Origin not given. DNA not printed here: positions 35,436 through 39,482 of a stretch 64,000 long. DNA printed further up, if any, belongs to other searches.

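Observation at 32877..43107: Operon of three giant proteins pairing an RNase J-like core with an exonuclease I-like core: candidate undescribed nucleic-acid-targeting system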

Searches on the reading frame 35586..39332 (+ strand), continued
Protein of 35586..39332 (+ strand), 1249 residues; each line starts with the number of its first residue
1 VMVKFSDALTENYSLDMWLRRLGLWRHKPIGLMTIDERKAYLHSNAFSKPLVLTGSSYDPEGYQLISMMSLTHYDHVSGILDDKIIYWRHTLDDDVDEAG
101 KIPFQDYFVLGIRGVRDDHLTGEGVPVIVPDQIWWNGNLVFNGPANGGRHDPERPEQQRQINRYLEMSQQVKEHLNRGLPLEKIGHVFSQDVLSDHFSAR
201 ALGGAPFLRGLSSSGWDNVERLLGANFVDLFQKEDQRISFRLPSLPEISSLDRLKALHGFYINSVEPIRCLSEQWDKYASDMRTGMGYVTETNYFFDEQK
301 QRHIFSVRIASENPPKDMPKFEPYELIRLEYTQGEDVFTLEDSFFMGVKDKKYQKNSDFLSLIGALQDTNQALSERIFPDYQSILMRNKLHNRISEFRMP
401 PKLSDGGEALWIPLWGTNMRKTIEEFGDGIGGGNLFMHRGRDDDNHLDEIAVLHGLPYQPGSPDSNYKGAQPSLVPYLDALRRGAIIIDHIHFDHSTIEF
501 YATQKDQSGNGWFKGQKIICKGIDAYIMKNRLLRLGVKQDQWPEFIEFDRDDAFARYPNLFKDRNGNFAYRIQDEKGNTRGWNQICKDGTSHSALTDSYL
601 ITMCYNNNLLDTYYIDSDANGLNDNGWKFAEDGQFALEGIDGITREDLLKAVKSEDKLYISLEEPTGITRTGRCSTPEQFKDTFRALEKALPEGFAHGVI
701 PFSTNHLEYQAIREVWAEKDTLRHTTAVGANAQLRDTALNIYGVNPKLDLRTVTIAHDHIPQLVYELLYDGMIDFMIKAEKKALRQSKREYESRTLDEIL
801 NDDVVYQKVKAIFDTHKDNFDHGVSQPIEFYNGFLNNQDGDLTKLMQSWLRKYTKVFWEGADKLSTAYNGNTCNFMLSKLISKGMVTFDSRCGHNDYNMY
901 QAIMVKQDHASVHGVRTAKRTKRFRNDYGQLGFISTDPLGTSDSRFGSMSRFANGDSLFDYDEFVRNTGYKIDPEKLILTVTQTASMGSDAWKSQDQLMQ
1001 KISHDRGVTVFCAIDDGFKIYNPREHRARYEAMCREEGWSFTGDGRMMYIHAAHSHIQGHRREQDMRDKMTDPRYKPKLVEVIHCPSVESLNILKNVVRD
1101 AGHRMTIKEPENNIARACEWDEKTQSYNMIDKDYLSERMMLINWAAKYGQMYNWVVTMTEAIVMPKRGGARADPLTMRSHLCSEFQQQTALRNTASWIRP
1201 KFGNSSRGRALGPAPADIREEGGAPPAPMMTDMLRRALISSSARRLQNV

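Call 52: fold_search(model_id=the predicted structure, library=pdb)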
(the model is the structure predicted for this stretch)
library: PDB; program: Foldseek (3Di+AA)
matches with E <= 10: 784; with E <= 0.001: 11
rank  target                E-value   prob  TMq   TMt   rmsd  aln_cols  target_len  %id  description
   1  5hab_B                5.7e-07  1.00  0.27  0.62   9.8       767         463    9  Crystal structure of mpy-RNase J (mutant H84A), an archaeal RNase J from Methanolobus psychrophilus R15, complex with  (released 2017-01-04)
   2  5ws2_A                9.1e-07  1.00  0.27  0.63   8.3       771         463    9  Crystal structure of mpy-RNase J (mutant S247A), an archaeal RNase J from Methanolobus psychrophilus R15, complex with (released 2017-12-06)
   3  5ws2_B                1.1e-06  1.00  0.26  0.59   9.3       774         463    9  Crystal structure of mpy-RNase J (mutant S247A), an archaeal RNase J from Methanolobus psychrophilus R15, complex with (released 2017-12-06)
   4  3af5                  1.1e-06  1.00  0.25  0.43  15.6       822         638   10  The crystal structure of an archaeal CPSF subunit, PH1404 from Pyrococcus horikoshii (released 2010-04-21)
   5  5haa_A                1.2e-06  1.00  0.27  0.65   8.7       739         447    9  Crystal structure of mpy-RNase J, an archaeal RNase J from Methanolobus psychrophilus R15 (released 2017-01-04)
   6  5hab_A                1.7e-06  1.00  0.26  0.62   9.1       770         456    8  Crystal structure of mpy-RNase J (mutant H84A), an archaeal RNase J from Methanolobus psychrophilus R15, complex with  (released 2017-01-04)
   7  2ycb_A                2.3e-06  1.00  0.26  0.44  15.8       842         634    9  Structure of the archaeal beta-CASP protein with N-terminal KH domains from Methanothermobacter thermautotrophicus (released 2011-05-25)
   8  3af6_A                3.7e-06  1.00  0.26  0.45  17.2       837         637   10  The crystal structure of an archaeal CPSF subunit, PH1404 from Pyrococcus horikoshii complexed with RNA-analog (released 2010-04-21)
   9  2ycb_B                1.3e-05  1.00  0.25  0.45  15.7       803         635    9  Structure of the archaeal beta-CASP protein with N-terminal KH domains from Methanothermobacter thermautotrophicus (released 2011-05-25)
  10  9bct_J                1.9e-05  1.00  0.25  0.43  15.4       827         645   11  Cryo-EM structure of Thermococcus kodakarensis FttA-dependent transcription pre-termination complex containing 44 nt R (released 2024-07-31)
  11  9j9e_E4               2.7e-04  1.00  0.25  0.46  11.2       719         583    9  Cryo-EM structure of the type VII CRISPR-Cas14 effector complex (released 2026-03-04)
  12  7yny_H                4.6e-03  0.13  0.06  0.13  18.8       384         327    7  Crystal structure of baculovirus LEF-3 from Helicoverpa armigera nucleopolyhedrovirus (released 2023-01-25)
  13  8z4j_H                5.9e-03  0.99  0.23  0.42  10.1       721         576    8  Cryo-EM structure of CTR-bound type VII CRISPR-Cas complex at substrate-engaged state II (released 2024-08-21)
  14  7yny_A                7.3e-03  0.11  0.06  0.13  18.2       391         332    8  Crystal structure of baculovirus LEF-3 from Helicoverpa armigera nucleopolyhedrovirus (released 2023-01-25)
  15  3cmv_G                2.0e-02  0.06  0.07  0.07  26.1       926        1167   10  Mechanism of homologous recombination from the RecA-ssDNA/dsDNA structures (released 2008-05-20)
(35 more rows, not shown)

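Call 55: search_protein_families(library=padloc, proteins=[L001:1377-5651:+], max_evalue=0.01)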
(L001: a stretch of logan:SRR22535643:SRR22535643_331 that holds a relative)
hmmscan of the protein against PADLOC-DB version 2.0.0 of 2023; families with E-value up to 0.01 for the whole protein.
L001:1377-5651:+ (1425 aa): 17 families
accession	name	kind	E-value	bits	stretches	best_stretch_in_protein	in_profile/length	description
PDLC02621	DrmD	-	1.2e-09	35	1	978-1196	552-741/1040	DrmD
PDLC02504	BrxHI|BrxHII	-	3e-09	33.4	2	975-1080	511-610/971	BrxHII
PDLC02500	BrxHI|BrxHII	-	1.2e-08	31.9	1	1001-1084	530-606/933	BrxHI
PDLC02634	DrmD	-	1.5e-07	27.6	1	969-1087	510-619/900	DrmD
PDLC02633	DrmD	-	5.3e-06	22.7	1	963-1054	542-636/839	DrmD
PDLC00659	HmaA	-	2.6e-05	20.2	1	974-1051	539-615/1176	SNF2 helicase / DEAD-box helicase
PDLC04556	PDC-M27C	-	7.7e-05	19.2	1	484-566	54-136/892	-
PDLC02623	DrmD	-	9.1e-05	18.4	1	1000-1081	579-654/1040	DrmD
PDLC02629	DrmD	-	0.00028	17.5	1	984-1052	24-91/508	DrmD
PDLC02193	PLD_Helicase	-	0.00034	16.9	1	997-1077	750-824/905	-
PDLC02572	DrmA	-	0.00036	16.6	1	986-1050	562-625/1043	DrmA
PDLC02632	DrmD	-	0.0012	15.4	1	968-1050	543-628/662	DrmD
PDLC02707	PbeA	-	0.0014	15.3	1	465-548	248-332/672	PbeA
PDLC02625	DrmD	-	0.0016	15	1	1000-1088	324-408/792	DrmD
PDLC02624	DrmD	-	0.0023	14.5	1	988-1050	408-469/652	DrmD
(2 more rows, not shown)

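Call 56: search_solved_structures(query=L001:1377-5651:+, max_evalue=0.01)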
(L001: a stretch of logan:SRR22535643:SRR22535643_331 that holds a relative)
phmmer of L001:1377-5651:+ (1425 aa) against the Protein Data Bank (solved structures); distinct sequences matched with E-value up to 0.01: 0.

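Call 95: search_dna_similar(query=window:35589-39332:+, collection=plasmids, mode=protein, max_evalue=0.001, max_rows=10)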
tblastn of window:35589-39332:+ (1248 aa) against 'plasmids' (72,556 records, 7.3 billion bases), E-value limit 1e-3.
No match.

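Call 96: search_dna_similar(query=window:35589-39332:+, collection=phages, mode=protein, max_evalue=0.001, max_rows=10)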
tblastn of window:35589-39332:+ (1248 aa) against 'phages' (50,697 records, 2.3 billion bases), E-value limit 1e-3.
No match.
